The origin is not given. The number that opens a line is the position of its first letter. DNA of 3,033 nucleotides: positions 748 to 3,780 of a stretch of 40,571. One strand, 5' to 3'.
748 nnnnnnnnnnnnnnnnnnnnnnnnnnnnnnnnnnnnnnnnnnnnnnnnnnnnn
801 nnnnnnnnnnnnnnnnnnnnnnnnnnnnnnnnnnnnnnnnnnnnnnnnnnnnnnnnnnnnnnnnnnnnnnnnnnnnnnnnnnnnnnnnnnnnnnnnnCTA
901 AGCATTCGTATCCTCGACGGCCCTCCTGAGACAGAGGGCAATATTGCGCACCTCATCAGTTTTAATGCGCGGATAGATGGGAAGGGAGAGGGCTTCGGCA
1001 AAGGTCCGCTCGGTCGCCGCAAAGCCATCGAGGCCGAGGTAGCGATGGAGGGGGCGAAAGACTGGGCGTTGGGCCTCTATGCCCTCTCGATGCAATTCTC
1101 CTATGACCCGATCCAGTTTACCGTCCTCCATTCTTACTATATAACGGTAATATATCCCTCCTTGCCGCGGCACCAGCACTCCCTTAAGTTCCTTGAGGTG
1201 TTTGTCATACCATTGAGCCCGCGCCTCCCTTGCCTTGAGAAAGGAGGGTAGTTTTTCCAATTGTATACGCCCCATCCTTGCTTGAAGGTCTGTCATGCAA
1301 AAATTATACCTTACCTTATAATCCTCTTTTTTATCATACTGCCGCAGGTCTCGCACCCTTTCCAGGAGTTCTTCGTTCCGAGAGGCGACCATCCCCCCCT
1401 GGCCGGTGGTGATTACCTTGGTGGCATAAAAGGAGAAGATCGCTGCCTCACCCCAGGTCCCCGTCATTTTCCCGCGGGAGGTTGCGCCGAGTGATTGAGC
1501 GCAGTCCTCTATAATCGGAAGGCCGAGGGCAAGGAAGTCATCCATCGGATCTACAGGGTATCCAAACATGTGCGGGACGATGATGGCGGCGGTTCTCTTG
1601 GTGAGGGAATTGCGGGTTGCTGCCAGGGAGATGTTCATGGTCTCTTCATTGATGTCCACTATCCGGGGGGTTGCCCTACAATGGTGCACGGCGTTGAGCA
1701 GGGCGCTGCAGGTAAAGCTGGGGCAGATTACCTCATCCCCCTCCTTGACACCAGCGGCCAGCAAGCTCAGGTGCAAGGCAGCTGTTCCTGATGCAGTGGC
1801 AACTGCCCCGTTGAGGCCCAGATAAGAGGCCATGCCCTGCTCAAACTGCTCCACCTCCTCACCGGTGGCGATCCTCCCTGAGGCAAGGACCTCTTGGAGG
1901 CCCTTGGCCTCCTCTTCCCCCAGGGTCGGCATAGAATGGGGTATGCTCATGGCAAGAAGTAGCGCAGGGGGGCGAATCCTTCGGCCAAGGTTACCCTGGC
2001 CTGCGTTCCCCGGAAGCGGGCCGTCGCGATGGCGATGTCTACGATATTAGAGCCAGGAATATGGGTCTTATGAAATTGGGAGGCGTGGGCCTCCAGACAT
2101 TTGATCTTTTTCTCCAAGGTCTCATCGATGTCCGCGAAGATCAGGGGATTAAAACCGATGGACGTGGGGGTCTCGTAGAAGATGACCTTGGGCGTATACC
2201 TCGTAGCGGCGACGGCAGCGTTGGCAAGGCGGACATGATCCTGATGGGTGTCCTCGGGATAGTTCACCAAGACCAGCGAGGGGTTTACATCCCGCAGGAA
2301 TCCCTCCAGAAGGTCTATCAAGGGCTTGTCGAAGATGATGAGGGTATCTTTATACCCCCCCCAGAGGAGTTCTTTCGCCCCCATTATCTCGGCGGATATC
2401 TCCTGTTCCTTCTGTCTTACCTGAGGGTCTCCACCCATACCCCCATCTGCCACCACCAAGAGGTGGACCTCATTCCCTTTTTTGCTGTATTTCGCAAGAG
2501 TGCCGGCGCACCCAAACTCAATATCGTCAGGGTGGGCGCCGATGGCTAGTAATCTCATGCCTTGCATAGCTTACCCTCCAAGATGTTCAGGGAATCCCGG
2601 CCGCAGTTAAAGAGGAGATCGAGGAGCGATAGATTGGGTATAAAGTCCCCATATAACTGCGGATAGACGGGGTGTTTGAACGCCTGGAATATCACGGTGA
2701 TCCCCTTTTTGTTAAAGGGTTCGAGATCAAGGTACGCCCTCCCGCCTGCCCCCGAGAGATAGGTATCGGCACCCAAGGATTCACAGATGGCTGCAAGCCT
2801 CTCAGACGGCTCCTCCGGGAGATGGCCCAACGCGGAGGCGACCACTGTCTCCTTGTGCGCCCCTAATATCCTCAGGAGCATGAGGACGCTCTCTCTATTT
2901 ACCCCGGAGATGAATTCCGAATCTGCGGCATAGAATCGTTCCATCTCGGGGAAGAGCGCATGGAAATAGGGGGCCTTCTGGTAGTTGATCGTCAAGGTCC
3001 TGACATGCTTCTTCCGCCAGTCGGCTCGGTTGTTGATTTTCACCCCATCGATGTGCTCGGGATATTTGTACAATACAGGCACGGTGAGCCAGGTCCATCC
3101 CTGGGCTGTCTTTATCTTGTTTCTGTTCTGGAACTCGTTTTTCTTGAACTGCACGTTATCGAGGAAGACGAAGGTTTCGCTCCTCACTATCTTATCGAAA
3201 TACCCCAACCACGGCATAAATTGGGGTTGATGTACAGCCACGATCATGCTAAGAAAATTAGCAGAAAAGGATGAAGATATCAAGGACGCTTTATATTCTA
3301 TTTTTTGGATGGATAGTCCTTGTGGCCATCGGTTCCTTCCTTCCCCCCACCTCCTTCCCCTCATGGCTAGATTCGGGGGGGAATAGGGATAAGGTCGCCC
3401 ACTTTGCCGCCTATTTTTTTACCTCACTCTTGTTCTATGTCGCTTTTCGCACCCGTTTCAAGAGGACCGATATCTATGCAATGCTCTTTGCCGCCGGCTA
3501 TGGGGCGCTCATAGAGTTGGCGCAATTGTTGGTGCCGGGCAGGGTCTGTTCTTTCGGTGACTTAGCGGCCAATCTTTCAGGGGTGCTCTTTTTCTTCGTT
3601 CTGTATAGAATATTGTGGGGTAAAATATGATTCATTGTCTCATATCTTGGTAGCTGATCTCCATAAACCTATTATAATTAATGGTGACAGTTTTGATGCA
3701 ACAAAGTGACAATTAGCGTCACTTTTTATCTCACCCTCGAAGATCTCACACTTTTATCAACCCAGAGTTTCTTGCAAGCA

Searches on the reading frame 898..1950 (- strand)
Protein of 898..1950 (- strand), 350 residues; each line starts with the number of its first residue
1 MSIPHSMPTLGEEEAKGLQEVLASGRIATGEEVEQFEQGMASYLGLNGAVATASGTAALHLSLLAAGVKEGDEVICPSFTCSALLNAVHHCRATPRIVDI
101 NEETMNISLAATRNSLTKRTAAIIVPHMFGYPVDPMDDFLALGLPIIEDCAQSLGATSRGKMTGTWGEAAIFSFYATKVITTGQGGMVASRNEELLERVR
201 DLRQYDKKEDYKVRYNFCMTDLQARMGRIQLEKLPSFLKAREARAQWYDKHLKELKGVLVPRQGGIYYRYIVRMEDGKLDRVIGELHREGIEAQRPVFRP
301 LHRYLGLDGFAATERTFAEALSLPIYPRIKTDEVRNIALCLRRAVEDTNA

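Call 16: search_protein_families(library=pfam, proteins=[window:898-1950:-], max_evalue=0.0001)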
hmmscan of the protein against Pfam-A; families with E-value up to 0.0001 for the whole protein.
window:898-1950:- (350 aa): 1 family
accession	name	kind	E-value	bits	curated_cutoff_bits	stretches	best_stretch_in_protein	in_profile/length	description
PF01041.23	DegT_DnrJ_EryC1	-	2.5e-85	287.3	19.8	1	9-341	2-359/360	DegT/DnrJ/EryC1/StrS aminotransferase family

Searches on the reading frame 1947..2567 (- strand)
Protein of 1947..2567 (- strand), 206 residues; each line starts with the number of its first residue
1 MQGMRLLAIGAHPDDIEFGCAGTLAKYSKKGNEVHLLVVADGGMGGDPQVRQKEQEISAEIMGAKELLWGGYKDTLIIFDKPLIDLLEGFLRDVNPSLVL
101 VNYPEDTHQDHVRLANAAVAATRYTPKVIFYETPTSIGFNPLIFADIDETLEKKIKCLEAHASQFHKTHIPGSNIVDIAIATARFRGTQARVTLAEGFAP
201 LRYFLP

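Call 16: search_protein_families(library=pfam, proteins=[window:1947-2567:-], max_evalue=0.0001)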
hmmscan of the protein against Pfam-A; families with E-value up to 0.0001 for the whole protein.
window:1947-2567:- (206 aa): 1 family
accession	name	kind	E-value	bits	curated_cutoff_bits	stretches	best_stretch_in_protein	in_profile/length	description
PF02585.22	PIG-L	-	2e-24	87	28.2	1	7-121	1-128/129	GlcNAc-PI de-N-acetylase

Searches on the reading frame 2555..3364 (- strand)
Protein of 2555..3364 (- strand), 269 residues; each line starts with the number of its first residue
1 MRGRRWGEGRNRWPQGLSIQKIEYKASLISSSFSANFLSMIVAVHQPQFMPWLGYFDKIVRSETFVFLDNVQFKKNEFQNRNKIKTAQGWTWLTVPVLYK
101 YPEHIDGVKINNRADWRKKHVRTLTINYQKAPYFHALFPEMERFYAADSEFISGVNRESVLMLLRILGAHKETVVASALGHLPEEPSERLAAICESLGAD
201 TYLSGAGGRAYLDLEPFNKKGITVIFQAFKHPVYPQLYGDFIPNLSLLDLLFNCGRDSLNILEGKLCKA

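Call 5: search_protein_families(library=pfam, proteins=[window:2555-3364:-], max_evalue=0.01)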
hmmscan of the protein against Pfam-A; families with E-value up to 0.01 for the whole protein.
window:2555-3364:- (269 aa): 1 family
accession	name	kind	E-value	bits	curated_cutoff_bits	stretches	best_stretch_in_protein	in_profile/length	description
PF08889.16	WbqC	-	1.7e-74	250.8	21.3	1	46-260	1-217/218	WbqC-like protein family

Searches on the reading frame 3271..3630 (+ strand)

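Call 16: search_protein_families(library=pfam, proteins=[window:3271-3630:+], max_evalue=0.0001)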
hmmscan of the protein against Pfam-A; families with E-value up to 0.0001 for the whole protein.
window:3271-3630:+ (119 aa): 1 family
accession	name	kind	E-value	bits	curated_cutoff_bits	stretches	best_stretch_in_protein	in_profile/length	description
PF04892.17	VanZ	-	1.2e-11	45.7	30.1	1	39-115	56-125/126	VanZ like family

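Call 64: search_protein_families(library=ncbifam, proteins=[window:3271-3630:+], max_evalue=0.01)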
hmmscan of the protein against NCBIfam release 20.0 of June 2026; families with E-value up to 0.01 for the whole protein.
window:3271-3630:+ (119 aa): 1 family
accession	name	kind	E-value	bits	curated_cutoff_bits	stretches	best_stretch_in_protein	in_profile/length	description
NF037970.1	vanZ_1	subfamily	4.3e-10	40.2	20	1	40-104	42-108/109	VanZ family protein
